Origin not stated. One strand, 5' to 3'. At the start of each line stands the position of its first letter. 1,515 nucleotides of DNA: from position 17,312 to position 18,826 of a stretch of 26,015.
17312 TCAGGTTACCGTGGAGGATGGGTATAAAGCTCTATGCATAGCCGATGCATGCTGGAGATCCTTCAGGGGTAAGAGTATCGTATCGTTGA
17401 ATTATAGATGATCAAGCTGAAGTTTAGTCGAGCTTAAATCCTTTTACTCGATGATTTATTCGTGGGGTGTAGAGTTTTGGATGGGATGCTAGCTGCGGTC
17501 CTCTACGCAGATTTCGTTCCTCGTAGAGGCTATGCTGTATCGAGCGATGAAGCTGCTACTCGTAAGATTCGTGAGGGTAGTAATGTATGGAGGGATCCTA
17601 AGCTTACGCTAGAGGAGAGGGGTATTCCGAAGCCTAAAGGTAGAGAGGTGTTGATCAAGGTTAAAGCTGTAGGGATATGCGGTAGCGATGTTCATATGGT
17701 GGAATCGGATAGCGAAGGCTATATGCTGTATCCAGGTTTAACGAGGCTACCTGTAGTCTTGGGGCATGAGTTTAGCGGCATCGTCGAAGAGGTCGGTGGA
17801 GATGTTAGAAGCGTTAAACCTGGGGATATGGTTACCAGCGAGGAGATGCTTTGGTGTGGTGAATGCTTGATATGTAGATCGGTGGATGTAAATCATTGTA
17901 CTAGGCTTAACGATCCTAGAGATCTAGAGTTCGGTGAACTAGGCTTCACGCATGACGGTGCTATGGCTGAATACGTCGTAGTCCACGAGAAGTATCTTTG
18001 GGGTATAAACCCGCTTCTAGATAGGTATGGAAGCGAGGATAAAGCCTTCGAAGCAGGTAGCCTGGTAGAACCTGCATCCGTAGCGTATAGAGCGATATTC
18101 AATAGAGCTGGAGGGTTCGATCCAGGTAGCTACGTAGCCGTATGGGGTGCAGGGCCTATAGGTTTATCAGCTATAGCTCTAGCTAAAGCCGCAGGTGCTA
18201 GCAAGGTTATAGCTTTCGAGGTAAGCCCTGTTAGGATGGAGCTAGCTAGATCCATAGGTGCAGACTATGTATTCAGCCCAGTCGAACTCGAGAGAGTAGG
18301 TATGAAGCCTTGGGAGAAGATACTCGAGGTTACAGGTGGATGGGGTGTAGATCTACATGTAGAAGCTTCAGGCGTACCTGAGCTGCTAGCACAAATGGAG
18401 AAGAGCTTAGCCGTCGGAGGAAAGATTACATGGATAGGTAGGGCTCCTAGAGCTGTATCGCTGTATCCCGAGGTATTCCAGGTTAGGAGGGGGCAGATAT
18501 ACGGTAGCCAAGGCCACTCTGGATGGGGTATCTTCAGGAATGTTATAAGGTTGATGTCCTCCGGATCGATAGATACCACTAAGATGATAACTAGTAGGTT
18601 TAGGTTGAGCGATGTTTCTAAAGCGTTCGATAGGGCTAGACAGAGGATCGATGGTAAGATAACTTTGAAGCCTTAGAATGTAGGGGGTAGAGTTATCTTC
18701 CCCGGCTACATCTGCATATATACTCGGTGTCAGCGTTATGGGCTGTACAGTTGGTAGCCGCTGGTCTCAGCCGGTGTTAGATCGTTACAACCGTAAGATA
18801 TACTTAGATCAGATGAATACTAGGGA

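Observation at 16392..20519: Thermotoga-type inositol catabolic cluster (iolG-iolM-iolN-iolO-like) in an archaeon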

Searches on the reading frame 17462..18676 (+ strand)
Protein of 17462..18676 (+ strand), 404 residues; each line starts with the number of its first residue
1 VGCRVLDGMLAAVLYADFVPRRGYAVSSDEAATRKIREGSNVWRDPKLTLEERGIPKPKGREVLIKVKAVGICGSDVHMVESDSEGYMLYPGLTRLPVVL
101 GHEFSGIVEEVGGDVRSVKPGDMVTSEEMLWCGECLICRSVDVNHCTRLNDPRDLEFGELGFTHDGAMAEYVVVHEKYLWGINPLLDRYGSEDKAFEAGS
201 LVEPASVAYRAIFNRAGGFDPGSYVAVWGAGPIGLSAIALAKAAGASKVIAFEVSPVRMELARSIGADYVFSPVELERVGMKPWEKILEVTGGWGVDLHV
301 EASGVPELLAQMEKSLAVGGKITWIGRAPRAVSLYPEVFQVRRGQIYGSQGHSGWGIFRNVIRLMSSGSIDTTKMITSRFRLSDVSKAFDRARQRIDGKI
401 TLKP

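Call 3: search_protein_families(library=pfam, proteins=[window:17462-18676:+])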
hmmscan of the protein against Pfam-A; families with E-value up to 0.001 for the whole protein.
window:17462-18676:+ (404 aa): 4 families
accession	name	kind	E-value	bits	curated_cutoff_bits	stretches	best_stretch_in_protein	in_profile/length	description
PF08240.17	ADH_N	-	2.3e-27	95.7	23.5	1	61-181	3-101/104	Alcohol dehydrogenase GroES-like domain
PF00107.32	ADH_zinc_N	-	2.9e-21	76.2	31.8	1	232-366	1-128/129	Zinc-binding dehydrogenase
PF16912.11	Glu_dehyd_C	-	6.4e-08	32.8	34.9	1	198-396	3-205/211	Glucose dehydrogenase C-terminus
PF13602.12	ADH_zinc_N_2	-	0.00047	21.5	27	1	282-394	15-125/134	Zinc-binding dehydrogenase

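Call 4: search_protein_families(library=ncbifam, proteins=[window:17462-18676:+])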
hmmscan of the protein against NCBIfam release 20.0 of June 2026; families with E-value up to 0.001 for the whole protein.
window:17462-18676:+ (404 aa): 24 families
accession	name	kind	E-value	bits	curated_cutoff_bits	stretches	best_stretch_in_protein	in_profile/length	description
NF041097.1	keto_inos_dh_IolM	equivalog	3e-151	503.5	450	1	9-402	1-387/389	scyllo-inosose 3-dehydrogenase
TIGR00692.1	tdh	equivalog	1.2e-59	202.1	458.35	1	50-402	13-338/340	L-threonine 3-dehydrogenase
NF003808.0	PRK05396.1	equivalog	1.3e-54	185.4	380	1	47-403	12-339/341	L-threonine 3-dehydrogenase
TIGR02818.1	adh_III_F_hyde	equivalog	1e-36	126.8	543.95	1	47-392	13-356/368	S-(hydroxymethyl)glutathione dehydrogenase/class III alcohol dehydrogenase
TIGR03451.1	mycoS_dep_FDH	equivalog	4.7e-34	117.7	512.9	1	49-394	15-348/358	S-(hydroxymethyl)mycothiol dehydrogenase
NF007489.0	PRK10083.1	equivalog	7.9e-34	117.1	376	1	46-393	10-324/339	Zn-dependent oxidoreductase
TIGR03989.1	Rxyl_3153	subfamily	1.7e-32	113.1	440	2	48-146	14-105/370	NDMA-dependent alcohol dehydrogenase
NF007642.0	PRK10309.1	equivalog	5.5e-32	111.3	550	1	47-281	11-220/347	galactitol-1-phosphate 5-dehydrogenase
NF010344.0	PRK13771.1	subfamily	1.9e-30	106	349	1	47-402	12-331/334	putative alcohol dehydrogenase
NF007375.0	PRK09880.1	equivalog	6.5e-29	100.8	469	1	59-395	26-333/344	L-idonate 5-dehydrogenase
TIGR03366.1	HpnZ_proposed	hypoth_equivalog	2.8e-28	99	328.1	1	58-337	3-266/315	putative phosphonate catabolism associated alcohol dehydrogenase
TIGR02819.1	fdhA_non_GSH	equivalog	4.5e-28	98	636.95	1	45-305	21-267/397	formaldehyde dehydrogenase, glutathione-independent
NF006940.0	PRK09422.1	equivalog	2.4e-26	92.5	344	1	45-279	9-219/338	alcohol dehydrogenase AdhP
NF041172.1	AcrlCoa_red_Thmprot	equivalog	4.9e-23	81.6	500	1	49-403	14-333/334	acryloyl-CoA reductase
TIGR02824.1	quinone_pig3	subfamily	4.6e-20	71.9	296.8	2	162-326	88-238/325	putative NAD(P)H quinone oxidoreductase, PIG3 family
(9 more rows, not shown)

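Call 12: find_homologous_proteins(query=window:17462-18676:+)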
Query window:17462-18676:+ (404 aa): 6800 proteins with E <= 0.001 among 8000 candidates; the best 120 are listed. Only proteins of 222 to 707 residues were searched: fused or split forms outside these lengths cannot appear, so this answer is no evidence that the protein stands alone or is whole; lengths 'longer' or 'shorter' looks for them.
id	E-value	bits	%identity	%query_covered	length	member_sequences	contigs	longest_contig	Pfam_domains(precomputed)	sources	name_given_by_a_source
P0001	4.5e-247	838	91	98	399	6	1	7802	PF00107.33,PF16912.12,PF08240.18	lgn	-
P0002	7.2e-240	814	88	98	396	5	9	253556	PF00107.33,PF16912.12,PF08240.18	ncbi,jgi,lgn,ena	ncbi:MAG: scyllo-inosose 3-dehydrogenase [Candidatus Bathyarchaeia archaeon]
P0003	6.0e-239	811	88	98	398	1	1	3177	PF00107.33,PF16912.12,PF08240.18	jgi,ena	-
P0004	5.6e-206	702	75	98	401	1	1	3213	PF00107.33,PF16912.12,PF08240.18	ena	-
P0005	1.7e-205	701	75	98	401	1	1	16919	PF00107.33,PF16912.12,PF08240.18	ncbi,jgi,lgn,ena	-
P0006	1.9e-205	701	75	98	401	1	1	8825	PF00107.33,PF16912.12,PF08240.18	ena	-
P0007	2.4e-203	694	74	98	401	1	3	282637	PF00107.33,PF16912.12,PF08240.18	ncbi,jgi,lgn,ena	-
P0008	2.7e-199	680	73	98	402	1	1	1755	PF00107.33,PF16912.12,PF08240.18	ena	-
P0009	3.6e-198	677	74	98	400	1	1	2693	PF00107.33,PF16912.12,PF08240.18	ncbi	-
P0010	6.0e-198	676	73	98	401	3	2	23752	PF00107.33,PF16912.12,PF08240.18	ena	-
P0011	2.0e-195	668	72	98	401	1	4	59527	PF00107.33,PF16912.12,PF13602.13,PF08240.18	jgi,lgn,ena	-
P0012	4.9e-195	666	70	99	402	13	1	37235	PF00107.33,PF16912.12,PF08240.18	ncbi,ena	-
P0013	1.0e-194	665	72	98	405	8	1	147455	PF00107.33,PF16912.12,PF08240.18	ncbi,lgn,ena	-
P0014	5.5e-194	663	70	98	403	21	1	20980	PF00107.33,PF16912.12,PF08240.18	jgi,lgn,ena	-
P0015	1.0e-193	662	70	98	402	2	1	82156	PF00107.33,PF16912.12,PF08240.18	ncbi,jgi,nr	ncbi:MAG: alcohol dehydrogenase catalytic domain-containing protein [Crenarchaeota archaeon]|nr:alco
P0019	2.3e-192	658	71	98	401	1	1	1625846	PF00107.33,PF16912.12,PF08240.18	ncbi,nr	ncbi:scyllo-inosose 3-dehydrogenase [Infirmifilum lucidum]|nr:scyllo-inosose 3-dehydrogenase [Infirm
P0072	8.4e-146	504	59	99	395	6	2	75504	PF00107.33,PF16912.12,PF08240.18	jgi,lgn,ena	-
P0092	1.7e-142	493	57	98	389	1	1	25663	PF00107.33,PF16912.12,PF08240.18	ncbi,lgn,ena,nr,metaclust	ncbi:MAG: putative L-threonine 3-dehydrogenase [Candidatus Bathyarchaeota archaeon BA1]|nr:MAG: puta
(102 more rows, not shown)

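Call 13: find_encoding_contigs(protein=P0002, flank=10000, max_places=3)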
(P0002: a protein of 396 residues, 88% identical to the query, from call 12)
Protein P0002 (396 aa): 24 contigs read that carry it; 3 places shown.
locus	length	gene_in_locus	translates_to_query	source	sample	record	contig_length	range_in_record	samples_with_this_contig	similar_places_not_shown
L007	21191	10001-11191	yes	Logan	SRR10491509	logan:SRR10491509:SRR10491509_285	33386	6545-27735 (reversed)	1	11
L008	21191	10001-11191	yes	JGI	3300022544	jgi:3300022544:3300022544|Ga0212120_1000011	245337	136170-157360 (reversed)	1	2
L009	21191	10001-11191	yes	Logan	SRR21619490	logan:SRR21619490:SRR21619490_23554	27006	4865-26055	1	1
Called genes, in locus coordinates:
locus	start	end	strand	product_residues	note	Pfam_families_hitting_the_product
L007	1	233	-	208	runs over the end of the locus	-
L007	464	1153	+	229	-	PF03446:NAD_binding_2 (weak), PF03807:F420_oxidored, PF07991:KARI_N, PF02153:PDH_N (weak)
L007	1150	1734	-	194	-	-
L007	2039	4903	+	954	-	PF04851:ResIII, PF00270:DEAD, PF00271:Helicase_C, PF19306:WHD_Lhr, PF08494:DEAD_assoc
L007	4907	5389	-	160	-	PF13527:Acetyltransf_9, PF00583:Acetyltransf_1, PF13673:Acetyltransf_10, PF13508:Acetyltransf_7, PF08445:FR47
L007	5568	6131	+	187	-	PF00156:Pribosyltran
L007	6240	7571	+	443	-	PF01336:tRNA_anti-codon, PF00152:tRNA-synt_2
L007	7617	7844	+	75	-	-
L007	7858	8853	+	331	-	PF00296:Bac_luciferase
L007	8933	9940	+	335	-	PF01408:GFO_IDH_MocA, PF03447:NAD_binding_3 (weak), PF02894:GFO_IDH_MocA_C, PF22725:GFO_IDH_MocA_C3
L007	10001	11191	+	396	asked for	PF08240:ADH_N, PF16912:Glu_dehyd_C (weak), PF00107:ADH_zinc_N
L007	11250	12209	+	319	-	PF02633:Creatininase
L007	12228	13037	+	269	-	PF01261:AP_endonuc_2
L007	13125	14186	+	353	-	PF01841:Transglut_core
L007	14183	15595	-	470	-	PF00696:AA_kinase, PF13840:ACT_7, PF01842:ACT, PF22468:ACT_9, PF13840:ACT_7, PF01842:ACT, PF22468:ACT_9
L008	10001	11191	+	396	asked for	PF08240:ADH_N, PF16912:Glu_dehyd_C (weak), PF00107:ADH_zinc_N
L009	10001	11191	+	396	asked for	PF08240:ADH_N, PF16912:Glu_dehyd_C (weak), PF00107:ADH_zinc_N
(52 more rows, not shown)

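Call 14: find_encoding_contigs(protein=P0019, flank=10000, max_places=2)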
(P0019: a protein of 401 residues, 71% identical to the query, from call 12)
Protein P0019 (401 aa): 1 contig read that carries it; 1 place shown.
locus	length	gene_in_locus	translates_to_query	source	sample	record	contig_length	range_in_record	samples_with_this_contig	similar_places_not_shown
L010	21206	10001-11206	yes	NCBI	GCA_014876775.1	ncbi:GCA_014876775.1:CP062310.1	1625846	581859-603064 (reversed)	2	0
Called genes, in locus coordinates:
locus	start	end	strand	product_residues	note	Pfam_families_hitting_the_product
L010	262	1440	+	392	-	PF13191:AAA_16, PF13401:AAA_22, PF22703:Cdc6_lid, PF09079:WHD_Cdc6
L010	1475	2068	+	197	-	PF04266:ASCH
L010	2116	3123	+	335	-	PF02272:DHHA1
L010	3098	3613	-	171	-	PF01842:ACT (faint)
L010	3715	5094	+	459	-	PF00291:PALP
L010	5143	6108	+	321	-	PF00288:GHMP_kinases_N, PF08544:GHMP_kinases_C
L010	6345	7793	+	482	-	PF00587:tRNA-synt_2b, PF03129:HGTP_anticodon, PF09180:ProRS-C_1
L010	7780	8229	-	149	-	PF00583:Acetyltransf_1, PF13673:Acetyltransf_10, PF13508:Acetyltransf_7, PF08445:FR47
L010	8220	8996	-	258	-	PF23023:Anti-Pycsar_Apyc1, PF00753:Lactamase_B (weak), PF12706:Lactamase_B_2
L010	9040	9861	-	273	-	PF01261:AP_endonuc_2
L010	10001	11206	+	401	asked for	PF08240:ADH_N, PF16912:Glu_dehyd_C, PF00107:ADH_zinc_N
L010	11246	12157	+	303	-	PF02633:Creatininase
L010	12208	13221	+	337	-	PF00389:2-Hacid_dh, PF02826:2-Hacid_dh_C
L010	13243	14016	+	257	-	PF00009:GTP_EFTU, PF00350:Dynamin_N (faint), PF03193:RsgA_GTPase, PF01926:MMR_HSR1, PF02421:FeoB_N (weak)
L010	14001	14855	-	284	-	PF09171:AGOG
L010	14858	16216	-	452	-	PF02878:PGM_PMM_I, PF02879:PGM_PMM_II, PF02880:PGM_PMM_III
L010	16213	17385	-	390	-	PF00483:NTP_transferase, PF12804:NTP_transf_3, PF00132:Hexapep (faint), PF25084:LbH_EIF2B, PF25087:GMPPB_C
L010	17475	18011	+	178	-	-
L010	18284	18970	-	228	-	PF00121:TIM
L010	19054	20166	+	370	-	PF13353:Fer4_12 (weak), PF04055:Radical_SAM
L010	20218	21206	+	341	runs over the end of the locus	PF01866:Diphthamide_syn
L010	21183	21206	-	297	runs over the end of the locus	PF01261:AP_endonuc_2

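Call 32: find_related_loci(query=A1, collection=genome_contigs, flank=10000)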
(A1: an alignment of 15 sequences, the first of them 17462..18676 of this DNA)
Query A1 (404 aa) in genome_contigs; peptide patterns used: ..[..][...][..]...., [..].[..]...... (x = any residue, [..] = any of these).
599 stretches matched a pattern (row limit reached: there are more); 591 encode a relative of the query (tblastn E <= 1e-3); the best 80 are kept; 80 distinct loci.
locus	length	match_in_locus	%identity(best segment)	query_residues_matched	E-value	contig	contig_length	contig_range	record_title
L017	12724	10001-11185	70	11-404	0e+0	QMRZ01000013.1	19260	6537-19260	MAG: Thermoprotei archaeon isolate B17_G15 B17_Guay15_scaffold_00371, whole genome shotgun sequence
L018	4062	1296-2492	69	7-404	0e+0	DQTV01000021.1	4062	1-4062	MAG TPA_asm: Ignisphaera aggregans isolate SZUA-1435 k95_48585, whole genome shotgun sequence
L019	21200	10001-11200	71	7-404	0e+0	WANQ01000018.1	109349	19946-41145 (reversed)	MAG: Pyrodictiaceae archaeon isolate S141_63_esom k151_196737, whole genome shotgun sequence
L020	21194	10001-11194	69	9-404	0e+0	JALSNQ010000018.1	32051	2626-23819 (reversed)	MAG: Thermofilaceae archaeon isolate 356-284_metabat1_scaf2bin.018 356-284_scaffold_472_c1, whole genome shotgun sequenc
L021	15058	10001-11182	68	12-404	0e+0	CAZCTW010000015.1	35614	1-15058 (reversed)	MAG TPA_asm: uncultured Thermofilaceae archaeon isolate SRP141552_co1_150 genome assembly, contig: NODE_420_length_35614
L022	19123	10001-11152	57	8-403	1e-143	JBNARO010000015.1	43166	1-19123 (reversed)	MAG: Dictyoglomaceae bacterium isolate Kamch4316-2DMB-17 bin8.fa-15, whole genome shotgun sequence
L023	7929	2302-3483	52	4-404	1e-136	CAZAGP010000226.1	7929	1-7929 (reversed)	MAG TPA_asm: uncultured Candidatus Bathyarchaeia archaeon isolate SRP140028_co1_409 genome assembly, contig: k141_682680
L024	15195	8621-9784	51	9-403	2e-130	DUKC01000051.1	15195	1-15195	MAG TPA_asm: Thermoplasmata archaeon isolate UBA9212 contig_8219, whole genome shotgun sequence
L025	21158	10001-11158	51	9-404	4e-125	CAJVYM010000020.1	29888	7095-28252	TPA_asm: uncultured bacterium isolate DRR093004_bin.53_MetaBAT_v2.12.1_MAG genome assembly, contig: NODE_930_length_2988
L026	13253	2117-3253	51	13-404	5e-125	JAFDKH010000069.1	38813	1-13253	MAG: Deltaproteobacteria bacterium isolate Meg22_46_Bin_104 Meg22_46_Bin_104_scaffold_2683, whole genome shotgun sequenc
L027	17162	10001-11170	49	3-404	4e-125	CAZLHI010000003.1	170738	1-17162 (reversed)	MAG TPA_asm: uncultured bacterium isolate SRP239594_co1_170 genome assembly, contig: NODE_3_length_170738_cov_34.942929,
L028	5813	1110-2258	51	9-403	2e-122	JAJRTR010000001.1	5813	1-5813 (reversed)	MAG: bacterium isolate Dive96_bin1.91 k141_132511, whole genome shotgun sequence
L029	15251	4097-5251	49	8-404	1e-125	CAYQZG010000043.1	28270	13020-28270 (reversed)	MAG TPA_asm: uncultured Anaerolineales bacterium isolate binchicken_co15_218 genome assembly, contig: NODE_701_length_28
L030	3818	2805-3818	55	3-347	5e-109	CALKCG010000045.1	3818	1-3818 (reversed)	MAG: uncultured archaeon isolate S1_Bin_METABAT__59_1 genome assembly, contig: c_000001898089, whole genome shotgun sequ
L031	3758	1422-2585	49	11-404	2e-106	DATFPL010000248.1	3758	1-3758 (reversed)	MAG TPA_asm: Candidatus Limnocylindrales bacterium isolate SMAG_U9302 k141_108348, whole genome shotgun sequence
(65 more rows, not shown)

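Call 37: search_protein_families(library=pfam, proteins=[L019:3013-3951:+, L019:4030-5499:+, L019:6807-7943:+, L019:8086-9045:+, L019:9038-9817:+, L019:11400-12446:+, L019:12479-13417:-, L019:13566-14483:-, L019:14634-16817:+, L019:195-932:-], max_evalue=0.0001)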
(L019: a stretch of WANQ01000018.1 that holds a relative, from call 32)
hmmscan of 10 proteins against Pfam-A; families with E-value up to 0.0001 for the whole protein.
L019:3013-3951:+ (312 aa): 1 family
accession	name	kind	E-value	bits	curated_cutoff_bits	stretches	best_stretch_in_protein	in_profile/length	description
PF01261.30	AP_endonuc_2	-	1.2e-17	64.9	31.1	1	64-286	26-237/249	Xylose isomerase-like TIM barrel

L019:4030-5499:+ (489 aa): 1 family
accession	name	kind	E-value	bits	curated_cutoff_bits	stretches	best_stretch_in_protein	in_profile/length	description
PF16257.11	UxaE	-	6.3e-30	104.7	27.1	1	141-463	163-466/475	tagaturonate epimerase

L019:6807-7943:+ (378 aa): 2 families
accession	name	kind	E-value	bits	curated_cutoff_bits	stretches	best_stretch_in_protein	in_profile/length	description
PF13407.12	Peripla_BP_4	-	6.5e-45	154.1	35.1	1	90-344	9-255/258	Periplasmic binding protein domain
PF00532.27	Peripla_BP_1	-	2.1e-14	54.1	22.2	1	90-302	12-213/281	Periplasmic binding proteins and sugar binding domain of LacI family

L019:8086-9045:+ (319 aa): 1 family
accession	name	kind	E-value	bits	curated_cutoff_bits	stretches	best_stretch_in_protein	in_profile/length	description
PF02653.21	BPD_transp_2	-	8.4e-45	153.4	26.8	1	45-308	4-268/269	Branched-chain amino acid transport system / permease component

L019:9038-9817:+ (259 aa): 4 families
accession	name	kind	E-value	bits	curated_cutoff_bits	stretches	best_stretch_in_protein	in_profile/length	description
PF00005.33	ABC_tran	-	7.7e-31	107.9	25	1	23-177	1-137/137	ABC transporter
PF09818.15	ABC_ATPase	-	5.9e-07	29.2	23.2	0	143-223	152-248/283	P-loop domain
PF02463.25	SMC_N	-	9.2e-07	28.9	40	1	34-219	25-209/220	RecF/RecN/SMC N terminal domain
PF13304.12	AAA_21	-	3.7e-06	27.7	27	0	36-56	2-22/304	AAA domain, putative AbiEii toxin, Type IV TA system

L019:11400-12446:+ (348 aa): 5 families
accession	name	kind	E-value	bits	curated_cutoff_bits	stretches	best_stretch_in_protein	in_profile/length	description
PF02826.25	2-Hacid_dh_C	-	2.1e-70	236.1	25.1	1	123-304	2-178/178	D-isomer specific 2-hydroxyacid dehydrogenase, NAD binding domain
PF00389.36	2-Hacid_dh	-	7.9e-37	126.4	24.6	1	20-336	3-134/134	D-isomer specific 2-hydroxyacid dehydrogenase, catalytic domain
PF03446.21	NAD_binding_2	-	1.3e-07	32.2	21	1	166-269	2-109/161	NAD binding domain of 6-phosphogluconate dehydrogenase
PF01262.27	AlaDh_PNT_C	-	1.4e-05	25.1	23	1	165-253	30-129/214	Alanine dehydrogenase/PNT, C-terminal domain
PF07991.19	KARI_N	-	3.4e-05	23.9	20.6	1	161-255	2-96/165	Acetohydroxy acid isomeroreductase, NADPH-binding domain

L019:12479-13417:- (312 aa): 1 family
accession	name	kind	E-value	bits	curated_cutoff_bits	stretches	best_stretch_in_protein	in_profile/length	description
PF03009.23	GDPD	-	7.4e-13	49.6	23.6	1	131-250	114-243/244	Glycerophosphoryl diester phosphodiesterase family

L019:13566-14483:- (305 aa): 1 family
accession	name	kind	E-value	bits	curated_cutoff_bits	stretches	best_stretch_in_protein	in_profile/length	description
PF00294.29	PfkB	-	1.2e-16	61.4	25.8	1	41-281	44-295/302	pfkB family carbohydrate kinase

L019:14634-16817:+ (727 aa): 1 family
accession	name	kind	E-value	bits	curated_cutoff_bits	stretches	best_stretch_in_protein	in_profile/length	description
PF00923.25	TAL_FSA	-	1.2e-11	45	27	1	232-407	17-148/285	Transaldolase/Fructose-6-phosphate aldolase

L019:195-932:- (245 aa): 2 families
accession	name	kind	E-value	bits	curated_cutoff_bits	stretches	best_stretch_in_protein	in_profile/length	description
PF04126.18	Cyclophil_like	-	1.3e-21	77.1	27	1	16-113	14-120/120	Cyclophilin-like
PF18050.6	Cyclophil_like2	-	1.4e-05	25.5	22.7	1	27-106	23-105/115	Cyclophilin-like family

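Call 38: search_protein_families(library=pfam, proteins=[L017:528-1667:-, L017:1737-2696:+, L017:2730-4034:+, L017:3991-6018:+, L017:7912-9321:-, L017:9410-9952:+, L010:12208-13221:+], max_evalue=0.0001)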
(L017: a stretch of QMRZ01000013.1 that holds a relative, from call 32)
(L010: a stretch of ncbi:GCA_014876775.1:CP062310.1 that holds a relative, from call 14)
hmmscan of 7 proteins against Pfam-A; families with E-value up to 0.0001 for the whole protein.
L017:528-1667:- (379 aa): 1 family
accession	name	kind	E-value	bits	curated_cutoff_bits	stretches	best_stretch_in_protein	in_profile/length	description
PF00291.31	PALP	-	3.5e-78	263.4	35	1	70-361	1-295/295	Pyridoxal-phosphate dependent enzyme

L017:1737-2696:+ (319 aa): 2 families
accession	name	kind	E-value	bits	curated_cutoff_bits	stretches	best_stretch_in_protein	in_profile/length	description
PF02272.25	DHHA1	-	9.3e-13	49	25.9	1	232-312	20-101/102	DHHA1 domain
PF01368.27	DHH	-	1e-05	26.2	28.1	1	4-116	2-103/125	DHH family, N-terminal domain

L017:2730-4034:+ (434 aa): 1 family
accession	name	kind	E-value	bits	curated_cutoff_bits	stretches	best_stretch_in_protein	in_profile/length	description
PF04734.18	Ceramidase_alk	-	6.4e-21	75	32.1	1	6-213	3-232/509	Neutral/alkaline non-lysosomal ceramidase, N-terminal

L017:3991-6018:+ (675 aa): 7 families
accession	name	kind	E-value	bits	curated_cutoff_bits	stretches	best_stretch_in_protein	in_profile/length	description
PF00326.27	Peptidase_S9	-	8.3e-13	48.7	22.6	1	157-358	4-211/213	Prolyl oligopeptidase family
PF22244.2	GCE_fung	-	1.9e-12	47.9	27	1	205-256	85-138/231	Glucuronyl esterase, fungi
PF05448.18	AXE1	-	4.5e-12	45.8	21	1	110-254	55-207/321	Acetyl xylan esterase (AXE1)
PF12715.13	Abhydrolase_7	-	5.1e-10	39.6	21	0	67-250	43-252/388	Abhydrolase family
PF02129.25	Peptidase_S15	-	3e-09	37.4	23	1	124-269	5-143/262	X-Pro dipeptidyl-peptidase (S15 family)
PF01738.24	DLH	-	6.4e-08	32.9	21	1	127-252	4-126/217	Dienelactone hydrolase family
PF00561.26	Abhydrolase_1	-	1.5e-07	31.8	25.8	0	159-255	19-102/245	alpha/beta hydrolase fold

L017:7912-9321:- (469 aa): 1 family
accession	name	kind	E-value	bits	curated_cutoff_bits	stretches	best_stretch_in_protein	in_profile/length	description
PF00291.31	PALP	-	6.1e-41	141.1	35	1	81-421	4-295/295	Pyridoxal-phosphate dependent enzyme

L017:9410-9952:+ (180 aa): 3 families
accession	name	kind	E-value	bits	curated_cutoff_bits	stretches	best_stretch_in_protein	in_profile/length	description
PF01842.31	ACT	-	3.2e-06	27.3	27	1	113-139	4-31/66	ACT domain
PF22629.2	ACT_AHAS_ss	-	4.1e-05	24.1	27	1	114-138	4-28/67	AHAS small subunit-like ACT domain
PF13840.12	ACT_7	-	8e-05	22.9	27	0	108-139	7-41/65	ACT domain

L010:12208-13221:+ (337 aa): 2 families
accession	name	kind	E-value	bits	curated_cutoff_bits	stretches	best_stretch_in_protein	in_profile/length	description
PF02826.25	2-Hacid_dh_C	-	1.1e-66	224.1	25.1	1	111-290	1-178/178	D-isomer specific 2-hydroxyacid dehydrogenase, NAD binding domain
PF00389.36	2-Hacid_dh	-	4.4e-37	127.2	24.6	1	8-322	3-134/134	D-isomer specific 2-hydroxyacid dehydrogenase, catalytic domain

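Call 47: search_protein_families(library=ncbifam, proteins=[L019:13566-14483:-, L019:12479-13417:-], max_evalue=0.00001)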
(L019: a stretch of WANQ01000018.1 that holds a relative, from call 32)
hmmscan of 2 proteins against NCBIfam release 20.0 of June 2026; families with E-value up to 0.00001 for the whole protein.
L019:13566-14483:- (305 aa): 8 families
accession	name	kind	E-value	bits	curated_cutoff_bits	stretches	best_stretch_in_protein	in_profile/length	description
NF049991.1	TagKinase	equivalog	1.2e-10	40.7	420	1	176-284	195-304/321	tagatose kinase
NF008353.0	PRK11142.1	equivalog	2.5e-09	37.1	341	1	174-280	177-288/307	ribokinase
TIGR03168.1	1-PFK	subfamily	1.5e-08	33.9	216.4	1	189-280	195-286/305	hexose kinase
NF040938.1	KDG_KDGal_kin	equivalog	2e-08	33.7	400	1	174-280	182-288/305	bifunctional 2-dehydro-3-deoxygluconokinase/2-dehydro-3-deoxygalactonokinase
TIGR03828.1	pfkB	equivalog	2.1e-08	33.6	292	1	189-280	195-286/305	1-phosphofructokinase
TIGR02152.1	D_ribokin_bact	equivalog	1.2e-07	31.4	299.65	1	173-277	173-282/298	ribokinase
NF041332.1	KDG_KDGal_kin_Halo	equivalog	2.1e-07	30.7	440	1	176-294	190-311/320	bifunctional 2-dehydro-3-deoxygluconokinase/2-dehydro-3-deoxygalactonokinase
TIGR04382.1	myo_inos_iolC_N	equivalog_domain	3.7e-06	26.4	300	0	174-274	187-288/309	5-dehydro-2-deoxygluconokinase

L019:12479-13417:- (312 aa): 1 family
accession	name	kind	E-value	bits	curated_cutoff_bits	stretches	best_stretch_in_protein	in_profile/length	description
NF006989.0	PRK09454.1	equivalog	6.5e-12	45.3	264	1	153-254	145-246/251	glycerophosphodiester phosphodiesterase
